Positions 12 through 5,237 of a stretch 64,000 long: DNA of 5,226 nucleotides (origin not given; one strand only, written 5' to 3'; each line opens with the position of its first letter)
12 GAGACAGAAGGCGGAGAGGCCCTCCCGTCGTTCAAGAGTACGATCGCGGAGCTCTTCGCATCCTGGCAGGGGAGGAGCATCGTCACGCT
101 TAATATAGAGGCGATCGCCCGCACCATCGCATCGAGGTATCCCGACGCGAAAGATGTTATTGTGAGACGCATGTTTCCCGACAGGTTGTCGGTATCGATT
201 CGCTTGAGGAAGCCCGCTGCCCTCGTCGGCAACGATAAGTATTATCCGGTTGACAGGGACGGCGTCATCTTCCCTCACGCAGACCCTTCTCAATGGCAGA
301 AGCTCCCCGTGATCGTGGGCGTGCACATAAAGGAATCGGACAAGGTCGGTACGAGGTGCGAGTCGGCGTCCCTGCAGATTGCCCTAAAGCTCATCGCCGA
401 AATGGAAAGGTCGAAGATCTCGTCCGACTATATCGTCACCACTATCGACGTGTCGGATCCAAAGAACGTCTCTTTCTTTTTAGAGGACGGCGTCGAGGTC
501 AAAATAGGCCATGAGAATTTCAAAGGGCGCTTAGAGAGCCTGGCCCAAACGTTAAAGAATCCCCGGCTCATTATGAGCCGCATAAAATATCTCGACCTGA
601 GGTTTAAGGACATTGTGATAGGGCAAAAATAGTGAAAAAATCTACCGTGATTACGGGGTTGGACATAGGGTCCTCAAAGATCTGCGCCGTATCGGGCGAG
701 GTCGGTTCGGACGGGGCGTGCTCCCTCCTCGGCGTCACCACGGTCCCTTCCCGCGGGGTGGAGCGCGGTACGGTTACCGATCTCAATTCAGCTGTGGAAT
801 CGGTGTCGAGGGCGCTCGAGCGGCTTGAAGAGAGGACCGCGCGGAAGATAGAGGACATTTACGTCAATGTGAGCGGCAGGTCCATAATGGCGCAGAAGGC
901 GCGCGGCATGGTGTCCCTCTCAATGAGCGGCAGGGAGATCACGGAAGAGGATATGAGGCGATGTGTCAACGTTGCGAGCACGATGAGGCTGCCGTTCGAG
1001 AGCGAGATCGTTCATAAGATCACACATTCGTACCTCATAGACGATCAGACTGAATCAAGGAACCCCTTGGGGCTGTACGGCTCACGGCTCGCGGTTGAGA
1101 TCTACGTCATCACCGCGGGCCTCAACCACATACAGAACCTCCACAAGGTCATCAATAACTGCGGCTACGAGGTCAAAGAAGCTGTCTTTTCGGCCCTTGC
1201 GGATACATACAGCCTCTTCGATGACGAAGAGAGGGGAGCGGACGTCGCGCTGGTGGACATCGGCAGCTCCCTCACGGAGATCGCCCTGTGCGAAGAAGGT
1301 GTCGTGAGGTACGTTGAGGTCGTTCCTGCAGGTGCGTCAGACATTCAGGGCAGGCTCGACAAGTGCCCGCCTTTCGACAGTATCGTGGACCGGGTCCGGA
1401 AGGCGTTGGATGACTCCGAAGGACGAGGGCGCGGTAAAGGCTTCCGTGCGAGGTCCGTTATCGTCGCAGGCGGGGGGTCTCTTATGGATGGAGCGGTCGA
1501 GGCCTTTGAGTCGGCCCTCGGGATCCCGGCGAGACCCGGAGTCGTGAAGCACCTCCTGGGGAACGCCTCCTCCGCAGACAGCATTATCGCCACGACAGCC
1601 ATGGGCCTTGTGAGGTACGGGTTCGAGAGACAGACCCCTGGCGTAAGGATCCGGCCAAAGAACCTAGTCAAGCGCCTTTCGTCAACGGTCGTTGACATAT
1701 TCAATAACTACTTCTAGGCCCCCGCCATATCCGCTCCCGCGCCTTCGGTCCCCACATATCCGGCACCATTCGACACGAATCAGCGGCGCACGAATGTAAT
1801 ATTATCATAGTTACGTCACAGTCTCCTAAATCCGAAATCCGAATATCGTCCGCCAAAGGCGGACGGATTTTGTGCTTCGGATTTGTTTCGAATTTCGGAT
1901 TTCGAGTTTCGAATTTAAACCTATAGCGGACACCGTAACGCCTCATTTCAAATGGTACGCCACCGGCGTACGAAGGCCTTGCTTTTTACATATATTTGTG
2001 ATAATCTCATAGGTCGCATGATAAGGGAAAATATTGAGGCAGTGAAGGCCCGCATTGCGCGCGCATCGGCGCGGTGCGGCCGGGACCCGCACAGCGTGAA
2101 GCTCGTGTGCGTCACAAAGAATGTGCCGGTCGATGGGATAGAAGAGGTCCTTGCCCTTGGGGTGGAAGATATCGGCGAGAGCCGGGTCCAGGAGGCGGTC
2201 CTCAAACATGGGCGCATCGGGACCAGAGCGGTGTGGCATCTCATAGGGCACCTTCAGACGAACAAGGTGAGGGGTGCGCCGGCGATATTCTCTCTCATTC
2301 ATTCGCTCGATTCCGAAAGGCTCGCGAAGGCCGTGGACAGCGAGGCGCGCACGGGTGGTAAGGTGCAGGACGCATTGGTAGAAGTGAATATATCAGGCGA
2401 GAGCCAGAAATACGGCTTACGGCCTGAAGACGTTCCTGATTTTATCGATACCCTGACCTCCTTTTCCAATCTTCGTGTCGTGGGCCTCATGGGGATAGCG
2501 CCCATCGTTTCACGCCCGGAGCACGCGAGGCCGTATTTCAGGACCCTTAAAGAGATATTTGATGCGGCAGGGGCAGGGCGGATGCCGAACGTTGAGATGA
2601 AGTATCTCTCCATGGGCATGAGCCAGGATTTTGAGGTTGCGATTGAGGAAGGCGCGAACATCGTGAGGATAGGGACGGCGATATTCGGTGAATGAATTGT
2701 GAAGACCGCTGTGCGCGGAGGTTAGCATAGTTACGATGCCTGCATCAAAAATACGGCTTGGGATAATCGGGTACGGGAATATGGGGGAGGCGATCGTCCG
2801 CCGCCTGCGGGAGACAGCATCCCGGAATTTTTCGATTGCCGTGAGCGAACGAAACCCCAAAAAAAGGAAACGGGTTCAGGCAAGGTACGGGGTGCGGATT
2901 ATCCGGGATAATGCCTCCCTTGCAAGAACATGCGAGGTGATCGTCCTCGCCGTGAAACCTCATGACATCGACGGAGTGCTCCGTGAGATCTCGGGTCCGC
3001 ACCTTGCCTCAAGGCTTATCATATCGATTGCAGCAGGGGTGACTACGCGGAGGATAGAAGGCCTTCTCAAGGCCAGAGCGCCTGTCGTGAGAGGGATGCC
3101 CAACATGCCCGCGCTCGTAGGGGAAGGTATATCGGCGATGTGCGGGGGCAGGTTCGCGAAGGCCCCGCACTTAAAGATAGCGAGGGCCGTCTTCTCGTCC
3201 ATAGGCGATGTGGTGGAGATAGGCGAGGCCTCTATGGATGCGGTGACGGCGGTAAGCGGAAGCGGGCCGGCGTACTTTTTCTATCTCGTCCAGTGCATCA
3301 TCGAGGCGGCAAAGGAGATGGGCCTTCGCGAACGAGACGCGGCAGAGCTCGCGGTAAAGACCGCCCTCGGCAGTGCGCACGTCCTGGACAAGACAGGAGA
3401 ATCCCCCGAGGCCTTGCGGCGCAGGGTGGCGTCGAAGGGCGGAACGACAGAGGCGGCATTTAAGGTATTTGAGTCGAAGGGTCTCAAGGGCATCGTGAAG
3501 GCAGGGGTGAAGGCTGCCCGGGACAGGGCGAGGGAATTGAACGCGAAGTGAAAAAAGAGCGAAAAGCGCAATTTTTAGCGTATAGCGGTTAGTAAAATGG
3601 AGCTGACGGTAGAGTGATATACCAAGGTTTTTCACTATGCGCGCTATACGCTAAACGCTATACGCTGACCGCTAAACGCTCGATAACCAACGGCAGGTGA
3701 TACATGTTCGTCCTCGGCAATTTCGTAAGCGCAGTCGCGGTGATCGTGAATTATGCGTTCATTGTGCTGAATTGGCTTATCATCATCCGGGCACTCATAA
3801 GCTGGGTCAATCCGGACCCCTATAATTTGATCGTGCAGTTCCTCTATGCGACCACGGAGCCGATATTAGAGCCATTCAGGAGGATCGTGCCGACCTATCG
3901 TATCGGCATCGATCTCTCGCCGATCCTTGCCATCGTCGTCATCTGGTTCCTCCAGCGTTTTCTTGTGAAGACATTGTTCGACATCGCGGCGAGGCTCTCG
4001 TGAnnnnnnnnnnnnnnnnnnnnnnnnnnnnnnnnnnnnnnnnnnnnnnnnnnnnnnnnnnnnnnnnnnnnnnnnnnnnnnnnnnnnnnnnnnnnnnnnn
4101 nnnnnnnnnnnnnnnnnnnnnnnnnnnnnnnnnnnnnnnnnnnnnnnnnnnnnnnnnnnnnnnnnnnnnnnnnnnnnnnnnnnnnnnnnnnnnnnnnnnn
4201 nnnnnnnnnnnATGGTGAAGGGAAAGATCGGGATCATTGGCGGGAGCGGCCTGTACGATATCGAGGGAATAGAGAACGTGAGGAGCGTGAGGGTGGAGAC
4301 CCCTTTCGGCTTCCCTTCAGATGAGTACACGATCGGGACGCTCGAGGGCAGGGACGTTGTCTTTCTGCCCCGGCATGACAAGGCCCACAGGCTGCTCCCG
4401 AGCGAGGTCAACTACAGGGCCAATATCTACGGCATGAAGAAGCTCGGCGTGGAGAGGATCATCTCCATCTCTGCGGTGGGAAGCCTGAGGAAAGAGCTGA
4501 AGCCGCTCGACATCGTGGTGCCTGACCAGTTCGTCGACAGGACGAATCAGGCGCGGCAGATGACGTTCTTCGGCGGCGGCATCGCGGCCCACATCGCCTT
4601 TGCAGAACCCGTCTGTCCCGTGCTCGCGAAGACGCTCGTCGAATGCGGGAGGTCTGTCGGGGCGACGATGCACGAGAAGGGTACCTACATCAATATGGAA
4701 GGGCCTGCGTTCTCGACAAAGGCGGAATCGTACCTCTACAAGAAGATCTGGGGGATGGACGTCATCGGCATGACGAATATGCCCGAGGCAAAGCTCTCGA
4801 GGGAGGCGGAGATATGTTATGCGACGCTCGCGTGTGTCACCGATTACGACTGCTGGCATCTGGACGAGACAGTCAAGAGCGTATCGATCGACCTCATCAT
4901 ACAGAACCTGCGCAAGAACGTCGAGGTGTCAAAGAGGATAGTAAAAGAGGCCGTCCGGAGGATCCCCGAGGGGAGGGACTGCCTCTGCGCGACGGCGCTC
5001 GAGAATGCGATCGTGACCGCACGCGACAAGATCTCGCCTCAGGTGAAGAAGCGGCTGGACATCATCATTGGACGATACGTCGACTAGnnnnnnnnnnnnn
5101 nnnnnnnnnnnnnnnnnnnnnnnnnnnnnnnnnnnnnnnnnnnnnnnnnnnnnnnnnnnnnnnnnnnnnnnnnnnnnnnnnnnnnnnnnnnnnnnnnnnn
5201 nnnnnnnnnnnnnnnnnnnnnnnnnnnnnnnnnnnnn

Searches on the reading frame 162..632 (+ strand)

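Call 113: search_protein_families(library=pfam, proteins=[window:162-632:+], max_evalue=0.00001)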
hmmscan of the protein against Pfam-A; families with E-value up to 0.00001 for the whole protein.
window:162-632:+ (156 aa): 1 family
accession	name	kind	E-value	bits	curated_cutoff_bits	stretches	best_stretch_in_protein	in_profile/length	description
PF03799.20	FtsQ_DivIB_C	-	4.2e-15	57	21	1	21-147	2-114/114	Cell division protein FtsQ/DivIB, C-terminal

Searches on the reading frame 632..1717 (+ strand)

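Call 23: search_protein_families(library=pfam, proteins=[window:632-1717:+])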
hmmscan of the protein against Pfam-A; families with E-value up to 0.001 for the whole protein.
window:632-1717:+ (361 aa): 3 families
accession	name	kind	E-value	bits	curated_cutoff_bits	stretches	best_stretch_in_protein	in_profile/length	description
PF02491.25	SHS2_FTSA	-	2.4e-18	66.7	25.4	1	82-161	1-79/79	SHS2 domain inserted in FTSA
PF14450.12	FtsA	-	3.4e-13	50.5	31.8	2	206-311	1-114/127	Cell division protein FtsA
PF11104.14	PilM_2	-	8.5e-05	22.1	27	0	9-99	1-88/340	Type IV pilus assembly protein PilM;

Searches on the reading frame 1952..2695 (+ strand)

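Call 23: search_protein_families(library=pfam, proteins=[window:1952-2695:+])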
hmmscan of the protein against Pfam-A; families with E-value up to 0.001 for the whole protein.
window:1952-2695:+ (247 aa): 1 family
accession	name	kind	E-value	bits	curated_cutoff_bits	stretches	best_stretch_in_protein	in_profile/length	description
PF01168.26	Ala_racemase_N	-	5.9e-19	69.1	24.1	1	28-246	3-217/220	Alanine racemase, N-terminal domain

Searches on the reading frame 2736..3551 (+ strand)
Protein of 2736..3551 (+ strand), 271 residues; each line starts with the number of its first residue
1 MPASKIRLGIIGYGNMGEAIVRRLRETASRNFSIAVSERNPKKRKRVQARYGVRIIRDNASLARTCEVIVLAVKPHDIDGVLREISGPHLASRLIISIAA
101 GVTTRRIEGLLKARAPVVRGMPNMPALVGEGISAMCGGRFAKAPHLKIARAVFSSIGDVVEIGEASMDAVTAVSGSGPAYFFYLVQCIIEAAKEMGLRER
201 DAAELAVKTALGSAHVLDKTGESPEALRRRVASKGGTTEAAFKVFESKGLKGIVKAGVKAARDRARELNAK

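Call 23: search_protein_families(library=pfam, proteins=[window:2736-3551:+])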
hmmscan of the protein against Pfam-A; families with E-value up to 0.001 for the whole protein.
window:2736-3551:+ (271 aa): 5 families
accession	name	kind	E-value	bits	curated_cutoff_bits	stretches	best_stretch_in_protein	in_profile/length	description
PF14748.11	P5CR_dimer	-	2.7e-34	118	25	1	164-268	1-105/105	Pyrroline-5-carboxylate reductase dimerisation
PF03807.23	F420_oxidored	-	7.5e-21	75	21.6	1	7-101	1-94/94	NADP oxidoreductase coenzyme F420-dependent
PF03446.21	NAD_binding_2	-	4.7e-08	33.6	21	1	8-96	2-90/161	NAD binding domain of 6-phosphogluconate dehydrogenase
PF01408.29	GFO_IDH_MocA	-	1.4e-05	26.2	24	1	6-76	1-73/120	Oxidoreductase family, NAD-binding Rossmann fold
PF02826.25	2-Hacid_dh_C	-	0.00028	20.7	25.1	1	6-74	37-100/178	D-isomer specific 2-hydroxyacid dehydrogenase, NAD binding domain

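Call 85: find_homologous_proteins(query=window:2736-3551:+, max_evalue=1e-50)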
Query window:2736-3551:+ (271 aa): 1538 proteins with E <= 1e-50 among 8000 candidates; the best 120 are listed.
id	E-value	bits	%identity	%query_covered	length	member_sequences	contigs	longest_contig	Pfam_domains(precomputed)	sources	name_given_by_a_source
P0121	3.7e-165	565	100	100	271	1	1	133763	PF14748.12,PF01408.29,PF03446.22,PF03807.24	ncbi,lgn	-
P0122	4.5e-133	460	82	99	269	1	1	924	PF14748.12,PF03807.24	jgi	jgi:pyrroline-5-carboxylate reductase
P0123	1.5e-86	308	56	98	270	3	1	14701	PF14748.12,PF03807.24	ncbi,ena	-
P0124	5.1e-86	306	60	96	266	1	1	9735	PF14748.12,PF03446.22,PF02826.26,PF03807.24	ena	-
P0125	1.9e-85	304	58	92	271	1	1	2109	PF14748.12,PF03807.24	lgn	-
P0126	7.5e-84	299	56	98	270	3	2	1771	PF14748.12,PF03446.22,PF02826.26,PF03807.24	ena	-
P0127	2.9e-80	287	57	94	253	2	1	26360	PF14748.12,PF03807.24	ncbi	-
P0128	4.2e-80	287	55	98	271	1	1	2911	PF14748.12,PF03807.24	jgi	jgi:pyrroline-5-carboxylate reductase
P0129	5.8e-78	280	56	97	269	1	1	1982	PF14748.12,PF03446.22,PF03807.24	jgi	jgi:pyrroline-5-carboxylate reductase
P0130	2.2e-77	278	51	98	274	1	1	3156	PF14748.12,PF03446.22,PF03807.24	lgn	-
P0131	2.6e-76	275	53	97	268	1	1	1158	PF14748.12,PF03446.22,PF03807.24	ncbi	-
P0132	6.3e-76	273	55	94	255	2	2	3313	PF14748.12,PF02153.24,PF03807.24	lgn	-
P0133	1.6e-75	272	54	97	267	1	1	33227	PF14748.12,PF03446.22,PF03807.24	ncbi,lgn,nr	ncbi:MAG: pyrroline-5-carboxylate reductase [Candidatus Omnitrophica bacterium]|nr:pyrroline-5-carbo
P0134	1.7e-75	272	49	94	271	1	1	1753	PF14748.12,PF03807.24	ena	-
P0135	3.5e-75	271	50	98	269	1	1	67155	PF14748.12,PF03446.22,PF03807.24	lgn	-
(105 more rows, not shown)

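Call 86: find_encoding_contigs(protein=P0121, flank=10000, max_places=4)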
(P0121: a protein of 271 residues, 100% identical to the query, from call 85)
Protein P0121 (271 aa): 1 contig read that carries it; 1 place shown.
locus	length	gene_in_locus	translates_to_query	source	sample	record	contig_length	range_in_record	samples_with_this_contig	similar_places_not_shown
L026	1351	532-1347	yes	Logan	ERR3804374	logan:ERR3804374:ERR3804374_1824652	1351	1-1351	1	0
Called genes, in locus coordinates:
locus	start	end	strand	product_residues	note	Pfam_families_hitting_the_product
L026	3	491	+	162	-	?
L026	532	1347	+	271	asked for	PF01408:GFO_IDH_MocA (faint), PF03446:NAD_binding_2, PF03807:F420_oxidored, PF14748:P5CR_dimer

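Call 87: find_encoding_contigs(protein=P0122, flank=10000, max_places=2)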
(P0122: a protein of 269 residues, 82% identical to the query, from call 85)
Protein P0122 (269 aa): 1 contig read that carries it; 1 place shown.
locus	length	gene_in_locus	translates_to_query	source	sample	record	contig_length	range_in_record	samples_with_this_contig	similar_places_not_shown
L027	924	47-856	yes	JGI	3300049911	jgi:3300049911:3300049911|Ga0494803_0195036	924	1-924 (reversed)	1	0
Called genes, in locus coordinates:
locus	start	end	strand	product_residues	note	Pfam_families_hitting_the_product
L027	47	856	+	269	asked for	PF03807:F420_oxidored, PF14748:P5CR_dimer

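Call 90: find_encoding_contigs(protein=P0124, flank=6000, max_places=2)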
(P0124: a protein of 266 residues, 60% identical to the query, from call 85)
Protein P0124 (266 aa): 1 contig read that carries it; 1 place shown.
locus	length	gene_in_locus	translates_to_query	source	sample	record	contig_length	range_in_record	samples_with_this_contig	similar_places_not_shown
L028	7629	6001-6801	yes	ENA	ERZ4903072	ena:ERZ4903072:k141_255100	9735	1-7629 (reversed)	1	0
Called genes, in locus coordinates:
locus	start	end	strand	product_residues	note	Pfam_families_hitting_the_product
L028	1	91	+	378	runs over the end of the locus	PF03033:Glyco_transf_28, PF04101:Glyco_tran_28_C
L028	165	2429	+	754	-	PF01225:Mur_ligase, PF08245:Mur_ligase_M, PF02875:Mur_ligase_C, PF01565:FAD_binding_4, PF02873:MurB_C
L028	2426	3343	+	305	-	PF01820:Dala_Dala_lig_N, PF08443:RimK (weak), PF02222:ATP-grasp (weak), PF07478:Dala_Dala_lig_C, PF13535:ATP-grasp_4 (weak)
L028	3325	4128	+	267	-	PF08478:POTRA_1 (weak), PF03799:FtsQ_DivIB_C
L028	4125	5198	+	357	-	PF14450:FtsA (faint), PF02491:SHS2_FTSA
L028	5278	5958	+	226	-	PF01168:Ala_racemase_N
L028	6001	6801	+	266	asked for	PF02826:2-Hacid_dh_C (weak), PF03446:NAD_binding_2 (weak), PF03807:F420_oxidored, PF14748:P5CR_dimer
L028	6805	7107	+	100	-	PF02325:CCB3_YggT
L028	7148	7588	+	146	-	PF01048:PNP_UDP_1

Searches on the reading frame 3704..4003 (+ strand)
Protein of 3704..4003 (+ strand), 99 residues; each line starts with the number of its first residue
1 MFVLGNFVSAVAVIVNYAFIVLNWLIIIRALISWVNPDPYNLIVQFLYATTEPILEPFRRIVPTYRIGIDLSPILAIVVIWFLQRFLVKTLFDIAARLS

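Call 23: search_protein_families(library=pfam, proteins=[window:3704-4003:+])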
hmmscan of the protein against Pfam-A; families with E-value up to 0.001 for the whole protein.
window:3704-4003:+ (99 aa): 1 family
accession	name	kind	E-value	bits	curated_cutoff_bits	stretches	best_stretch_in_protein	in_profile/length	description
PF02325.22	YGGT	-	3.8e-23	82.1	27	1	17-87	2-70/70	YGGT family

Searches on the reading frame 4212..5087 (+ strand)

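Call 113: search_protein_families(library=pfam, proteins=[window:4212-5087:+], max_evalue=0.00001)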
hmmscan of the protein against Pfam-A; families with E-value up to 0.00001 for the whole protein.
window:4212-5087:+ (291 aa): 1 family
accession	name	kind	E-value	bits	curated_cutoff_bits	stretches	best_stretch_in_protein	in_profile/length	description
PF01048.26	PNP_UDP_1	-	6.4e-39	134.2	25.1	1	5-249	1-233/233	Phosphorylase superfamily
